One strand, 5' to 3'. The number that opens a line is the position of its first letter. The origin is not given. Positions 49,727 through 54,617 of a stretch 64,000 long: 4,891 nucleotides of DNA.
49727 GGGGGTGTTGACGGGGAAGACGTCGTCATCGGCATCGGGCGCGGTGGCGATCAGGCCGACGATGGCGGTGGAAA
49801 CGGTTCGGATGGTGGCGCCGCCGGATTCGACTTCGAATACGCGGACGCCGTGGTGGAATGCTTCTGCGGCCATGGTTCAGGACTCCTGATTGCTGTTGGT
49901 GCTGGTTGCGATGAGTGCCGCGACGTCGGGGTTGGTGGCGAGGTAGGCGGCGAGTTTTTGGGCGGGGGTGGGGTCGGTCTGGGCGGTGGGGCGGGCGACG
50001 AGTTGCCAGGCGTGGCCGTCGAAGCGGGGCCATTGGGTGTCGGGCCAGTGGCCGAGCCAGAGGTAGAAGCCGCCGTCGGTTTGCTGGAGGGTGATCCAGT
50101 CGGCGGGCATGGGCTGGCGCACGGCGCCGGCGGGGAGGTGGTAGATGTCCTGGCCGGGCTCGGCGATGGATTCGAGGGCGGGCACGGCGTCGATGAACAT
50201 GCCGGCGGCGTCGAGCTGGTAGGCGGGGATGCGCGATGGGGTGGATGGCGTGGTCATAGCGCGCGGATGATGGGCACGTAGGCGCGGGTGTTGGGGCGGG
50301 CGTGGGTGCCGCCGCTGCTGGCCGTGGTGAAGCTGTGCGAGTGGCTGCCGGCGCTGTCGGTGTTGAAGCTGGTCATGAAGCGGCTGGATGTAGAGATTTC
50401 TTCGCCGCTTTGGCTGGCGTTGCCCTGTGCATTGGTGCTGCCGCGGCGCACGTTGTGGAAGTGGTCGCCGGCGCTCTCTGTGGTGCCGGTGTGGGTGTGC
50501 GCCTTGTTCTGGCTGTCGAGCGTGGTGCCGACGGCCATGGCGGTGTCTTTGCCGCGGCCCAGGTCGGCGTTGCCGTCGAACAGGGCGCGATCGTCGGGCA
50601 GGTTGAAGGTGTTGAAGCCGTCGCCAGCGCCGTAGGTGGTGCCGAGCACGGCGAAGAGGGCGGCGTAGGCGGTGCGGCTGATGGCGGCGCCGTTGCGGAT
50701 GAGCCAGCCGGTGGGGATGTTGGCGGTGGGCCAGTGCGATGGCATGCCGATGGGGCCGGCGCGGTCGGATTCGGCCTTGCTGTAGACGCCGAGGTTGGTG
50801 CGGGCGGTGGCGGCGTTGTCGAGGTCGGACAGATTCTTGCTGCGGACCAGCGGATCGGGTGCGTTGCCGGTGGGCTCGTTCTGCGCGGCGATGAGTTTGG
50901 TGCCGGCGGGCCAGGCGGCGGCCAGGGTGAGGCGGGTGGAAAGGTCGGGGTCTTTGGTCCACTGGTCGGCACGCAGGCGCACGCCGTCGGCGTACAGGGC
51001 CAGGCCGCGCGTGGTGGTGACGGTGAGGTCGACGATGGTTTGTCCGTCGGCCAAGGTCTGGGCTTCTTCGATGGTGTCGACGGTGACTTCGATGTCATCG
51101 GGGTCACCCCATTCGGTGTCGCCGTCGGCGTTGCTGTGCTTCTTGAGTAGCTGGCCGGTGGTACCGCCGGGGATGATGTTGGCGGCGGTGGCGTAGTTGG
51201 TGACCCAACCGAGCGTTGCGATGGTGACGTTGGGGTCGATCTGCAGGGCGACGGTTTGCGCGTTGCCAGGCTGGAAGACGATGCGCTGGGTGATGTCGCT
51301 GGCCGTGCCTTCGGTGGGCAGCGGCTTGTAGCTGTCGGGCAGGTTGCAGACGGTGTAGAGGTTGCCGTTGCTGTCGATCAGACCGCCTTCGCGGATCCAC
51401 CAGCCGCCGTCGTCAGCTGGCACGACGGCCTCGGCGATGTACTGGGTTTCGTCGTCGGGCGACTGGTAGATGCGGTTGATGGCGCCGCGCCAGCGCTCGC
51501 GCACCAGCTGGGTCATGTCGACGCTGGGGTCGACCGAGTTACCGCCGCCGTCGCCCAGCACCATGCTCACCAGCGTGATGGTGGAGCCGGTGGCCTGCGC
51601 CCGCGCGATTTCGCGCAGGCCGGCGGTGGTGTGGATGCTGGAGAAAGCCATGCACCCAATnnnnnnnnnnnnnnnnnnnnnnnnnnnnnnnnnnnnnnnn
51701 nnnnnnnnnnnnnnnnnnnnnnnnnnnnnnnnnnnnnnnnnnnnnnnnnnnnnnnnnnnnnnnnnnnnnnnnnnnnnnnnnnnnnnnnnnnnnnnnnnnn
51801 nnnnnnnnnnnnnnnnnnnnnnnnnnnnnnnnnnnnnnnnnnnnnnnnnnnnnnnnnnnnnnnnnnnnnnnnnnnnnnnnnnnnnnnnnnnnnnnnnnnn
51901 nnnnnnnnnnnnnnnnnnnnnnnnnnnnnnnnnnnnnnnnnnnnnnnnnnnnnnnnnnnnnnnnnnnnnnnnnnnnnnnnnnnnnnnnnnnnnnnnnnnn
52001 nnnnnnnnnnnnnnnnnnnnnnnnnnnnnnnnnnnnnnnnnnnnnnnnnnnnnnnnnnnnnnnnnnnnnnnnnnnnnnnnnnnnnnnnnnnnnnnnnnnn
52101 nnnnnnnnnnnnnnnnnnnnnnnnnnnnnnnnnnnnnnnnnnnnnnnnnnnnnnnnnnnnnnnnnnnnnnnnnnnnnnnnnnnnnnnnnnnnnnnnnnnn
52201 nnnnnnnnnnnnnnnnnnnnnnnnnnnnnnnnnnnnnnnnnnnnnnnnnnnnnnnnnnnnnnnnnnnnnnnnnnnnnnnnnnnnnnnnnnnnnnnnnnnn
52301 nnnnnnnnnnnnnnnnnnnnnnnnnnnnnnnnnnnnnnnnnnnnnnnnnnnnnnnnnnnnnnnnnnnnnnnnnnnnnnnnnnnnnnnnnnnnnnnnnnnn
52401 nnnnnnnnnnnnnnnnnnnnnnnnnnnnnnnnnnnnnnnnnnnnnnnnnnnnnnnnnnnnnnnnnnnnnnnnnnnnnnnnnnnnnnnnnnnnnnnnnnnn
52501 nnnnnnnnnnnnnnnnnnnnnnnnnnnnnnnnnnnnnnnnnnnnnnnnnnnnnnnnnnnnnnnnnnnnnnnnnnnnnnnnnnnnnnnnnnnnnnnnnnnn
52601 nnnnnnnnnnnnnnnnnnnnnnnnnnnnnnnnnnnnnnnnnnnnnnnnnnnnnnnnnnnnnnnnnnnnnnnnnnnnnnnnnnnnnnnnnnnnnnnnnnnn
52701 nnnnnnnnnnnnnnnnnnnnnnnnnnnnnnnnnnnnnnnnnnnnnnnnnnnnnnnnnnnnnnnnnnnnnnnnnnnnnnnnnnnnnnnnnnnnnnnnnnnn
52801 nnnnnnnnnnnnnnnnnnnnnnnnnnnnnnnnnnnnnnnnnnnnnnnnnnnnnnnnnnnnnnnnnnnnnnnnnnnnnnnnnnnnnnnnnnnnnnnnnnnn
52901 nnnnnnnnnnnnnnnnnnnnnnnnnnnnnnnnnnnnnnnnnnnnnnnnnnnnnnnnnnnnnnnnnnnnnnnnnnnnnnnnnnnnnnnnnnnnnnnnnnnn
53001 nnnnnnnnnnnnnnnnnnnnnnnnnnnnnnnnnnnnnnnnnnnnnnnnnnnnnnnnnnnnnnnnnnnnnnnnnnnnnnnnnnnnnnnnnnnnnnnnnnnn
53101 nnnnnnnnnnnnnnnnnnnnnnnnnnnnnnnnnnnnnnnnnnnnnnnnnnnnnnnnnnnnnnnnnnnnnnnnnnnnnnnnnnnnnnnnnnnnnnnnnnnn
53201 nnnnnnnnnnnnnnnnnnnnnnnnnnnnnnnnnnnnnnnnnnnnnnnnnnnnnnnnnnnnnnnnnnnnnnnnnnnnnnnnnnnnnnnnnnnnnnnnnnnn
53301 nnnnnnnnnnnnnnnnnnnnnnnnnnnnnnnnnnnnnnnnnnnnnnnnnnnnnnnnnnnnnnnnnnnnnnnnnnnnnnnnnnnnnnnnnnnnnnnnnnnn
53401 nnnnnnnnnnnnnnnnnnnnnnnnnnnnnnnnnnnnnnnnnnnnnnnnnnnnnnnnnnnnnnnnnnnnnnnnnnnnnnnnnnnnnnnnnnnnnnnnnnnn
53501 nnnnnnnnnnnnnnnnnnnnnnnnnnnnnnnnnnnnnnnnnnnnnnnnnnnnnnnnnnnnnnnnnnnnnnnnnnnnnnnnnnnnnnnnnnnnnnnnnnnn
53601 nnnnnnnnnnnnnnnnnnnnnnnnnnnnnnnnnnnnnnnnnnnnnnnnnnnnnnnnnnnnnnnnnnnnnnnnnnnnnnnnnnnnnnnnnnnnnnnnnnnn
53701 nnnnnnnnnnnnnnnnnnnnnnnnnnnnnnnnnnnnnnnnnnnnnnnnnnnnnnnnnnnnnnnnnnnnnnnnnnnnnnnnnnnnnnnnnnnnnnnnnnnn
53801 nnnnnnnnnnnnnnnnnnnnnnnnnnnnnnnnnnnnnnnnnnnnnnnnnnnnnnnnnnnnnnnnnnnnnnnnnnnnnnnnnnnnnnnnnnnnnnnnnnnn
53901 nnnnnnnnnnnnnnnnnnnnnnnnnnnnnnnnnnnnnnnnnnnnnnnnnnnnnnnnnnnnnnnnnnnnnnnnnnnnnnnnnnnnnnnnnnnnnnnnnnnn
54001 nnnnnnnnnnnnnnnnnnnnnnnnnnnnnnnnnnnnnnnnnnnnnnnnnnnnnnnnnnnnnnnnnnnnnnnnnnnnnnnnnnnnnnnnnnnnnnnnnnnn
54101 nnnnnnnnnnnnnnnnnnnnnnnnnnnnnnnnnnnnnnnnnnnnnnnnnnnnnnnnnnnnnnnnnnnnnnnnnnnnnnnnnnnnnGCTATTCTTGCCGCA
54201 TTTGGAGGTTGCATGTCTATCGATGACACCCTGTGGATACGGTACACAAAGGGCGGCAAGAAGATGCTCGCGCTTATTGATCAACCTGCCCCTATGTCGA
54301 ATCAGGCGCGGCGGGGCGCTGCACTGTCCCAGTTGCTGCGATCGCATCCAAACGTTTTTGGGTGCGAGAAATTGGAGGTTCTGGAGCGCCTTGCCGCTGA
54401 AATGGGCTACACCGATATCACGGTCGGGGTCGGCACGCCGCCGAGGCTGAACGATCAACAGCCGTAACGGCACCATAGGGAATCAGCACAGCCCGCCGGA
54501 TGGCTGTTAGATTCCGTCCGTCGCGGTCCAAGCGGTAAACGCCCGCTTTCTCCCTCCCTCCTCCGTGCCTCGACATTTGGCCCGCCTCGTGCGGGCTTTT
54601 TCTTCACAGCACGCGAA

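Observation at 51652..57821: Tail operon split by a lower-GC insertion: a second receptor-binding-type protein plus a three-gene opposite-strand cassette between gpI and gpH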

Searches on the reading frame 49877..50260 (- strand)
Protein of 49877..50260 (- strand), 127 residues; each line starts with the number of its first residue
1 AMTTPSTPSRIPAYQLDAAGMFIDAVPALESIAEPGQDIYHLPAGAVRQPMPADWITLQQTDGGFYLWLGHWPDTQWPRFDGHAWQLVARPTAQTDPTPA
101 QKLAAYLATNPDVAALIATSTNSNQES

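Call 4: search_protein_families(library=pfam, proteins=[window:49877-50260:-], max_evalue=0.01)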
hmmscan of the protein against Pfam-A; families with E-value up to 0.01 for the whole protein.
window:49877-50260:- (127 aa): 0 families
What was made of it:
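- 49877..50257 (-): gpG-position tail fibre assembly gene, coupled to gpH. No Pfam hit (call 4).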

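Call 5: search_protein_families(library=phrogs, proteins=[window:49877-50260:-], max_evalue=0.01)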
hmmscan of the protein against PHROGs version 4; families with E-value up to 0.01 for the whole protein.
window:49877-50260:- (127 aa): 0 families

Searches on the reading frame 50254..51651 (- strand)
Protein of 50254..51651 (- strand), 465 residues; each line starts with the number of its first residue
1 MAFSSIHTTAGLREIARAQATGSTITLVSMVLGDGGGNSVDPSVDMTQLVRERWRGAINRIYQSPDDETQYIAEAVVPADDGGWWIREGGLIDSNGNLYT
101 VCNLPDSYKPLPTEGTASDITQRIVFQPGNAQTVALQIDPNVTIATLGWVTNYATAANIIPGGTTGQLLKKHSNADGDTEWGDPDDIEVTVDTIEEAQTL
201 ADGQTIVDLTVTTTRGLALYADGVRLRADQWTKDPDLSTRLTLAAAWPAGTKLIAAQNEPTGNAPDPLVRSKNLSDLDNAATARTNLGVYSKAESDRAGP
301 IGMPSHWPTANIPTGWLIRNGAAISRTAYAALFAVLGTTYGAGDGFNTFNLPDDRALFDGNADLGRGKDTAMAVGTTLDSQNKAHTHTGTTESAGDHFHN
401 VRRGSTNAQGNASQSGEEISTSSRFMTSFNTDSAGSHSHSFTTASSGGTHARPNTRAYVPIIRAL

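Call 4: search_protein_families(library=pfam, proteins=[window:50254-51651:-], max_evalue=0.01)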
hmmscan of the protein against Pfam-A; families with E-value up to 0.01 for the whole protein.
window:50254-51651:- (465 aa): 2 families
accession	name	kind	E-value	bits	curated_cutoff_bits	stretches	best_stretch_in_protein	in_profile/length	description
PF12571.13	Phage_tail_fib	-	7.3e-46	156.3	23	1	2-146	2-148/150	Phage tail-collar fibre protein, N-terminal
PF07484.17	Collar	-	5.5e-19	68.3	24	1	302-358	1-56/57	Phage Tail Collar Domain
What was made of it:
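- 50254..51651 (-): Canonical gpH tail fibre (465 aa). PF12571 at E=7e-46 and PF07484 at E=5e-19 (call 4).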

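Call 5: search_protein_families(library=phrogs, proteins=[window:50254-51651:-], max_evalue=0.01)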
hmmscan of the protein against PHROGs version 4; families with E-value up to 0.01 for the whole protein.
window:50254-51651:- (465 aa): 43 families (the best 25 are shown)
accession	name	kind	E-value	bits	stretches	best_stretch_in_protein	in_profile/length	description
phrog_327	-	tail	7.8e-82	277.5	1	3-464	8-441/618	tail protein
phrog_1780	-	tail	7.8e-49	168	1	3-157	6-159/855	tail collar fiber protein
phrog_5181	-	unknown function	7.4e-43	147.9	1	3-156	5-158/763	-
phrog_6202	-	tail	3.9e-42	146.2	1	3-437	5-384/636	tail fiber protein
phrog_381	-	tail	2.6e-39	136.9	1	3-146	5-151/566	tail fiber protein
phrog_295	-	tail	1.2e-38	134.5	1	2-152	165-315/794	tail fiber protein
phrog_988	-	tail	1e-37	131.8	1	3-385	6-374/574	tail protein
phrog_11518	-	tail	1.4e-37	130.4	1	3-153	4-155/812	tail fiber protein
phrog_1162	-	tail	3.6e-35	122.6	1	3-166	6-158/354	tail fiber protein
phrog_4618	-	tail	5.3e-35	121.9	1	1-152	3-154/413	tail collar fiber protein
phrog_2137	-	tail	8.8e-32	111.6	1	5-154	8-157/267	tail fiber protein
phrog_30680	-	unknown function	1.1e-29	104.7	1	1-153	1-153/342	-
phrog_1858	-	tail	6.4e-25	88.3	1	282-464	122-293/1018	tail fiber protein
phrog_523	-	tail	1.9e-23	84.1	1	146-464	319-637/673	tail collar fiber protein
phrog_14570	-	unknown function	8.1e-23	81.9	1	3-152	8-157/540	-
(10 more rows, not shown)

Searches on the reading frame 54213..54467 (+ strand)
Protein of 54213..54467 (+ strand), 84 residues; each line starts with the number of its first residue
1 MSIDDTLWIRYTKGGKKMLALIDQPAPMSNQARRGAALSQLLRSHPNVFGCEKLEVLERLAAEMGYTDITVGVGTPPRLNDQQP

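Call 4: search_protein_families(library=pfam, proteins=[window:54213-54467:+], max_evalue=0.01)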
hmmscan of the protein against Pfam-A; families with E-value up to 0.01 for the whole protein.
window:54213-54467:+ (84 aa): 0 families

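Call 5: search_protein_families(library=phrogs, proteins=[window:54213-54467:+], max_evalue=0.01)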
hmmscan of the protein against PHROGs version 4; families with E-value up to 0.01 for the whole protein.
window:54213-54467:+ (84 aa): 0 families
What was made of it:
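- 54213..54467 (+): p84, an orphan 84-aa ORF with a strong GGAGG Shine-Dalgarno site. No Pfam or PHROG match (calls 4, 5).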

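Call 76: search_protein_representatives(protein=window:54213-54467:+)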
Query: 84 residues. Proteins with E-value up to 0.001 (for the whole library): 2; up to 1e-10: 2; up to 1e-30: 1. The best 2 are listed.
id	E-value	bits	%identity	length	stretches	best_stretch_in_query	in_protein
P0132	2.0e-49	181.1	100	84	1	1-84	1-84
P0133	9.8e-12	61.1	48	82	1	1-77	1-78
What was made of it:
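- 54213..54467 (+): One homolog among 1.8 billion representative proteins (call 76).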
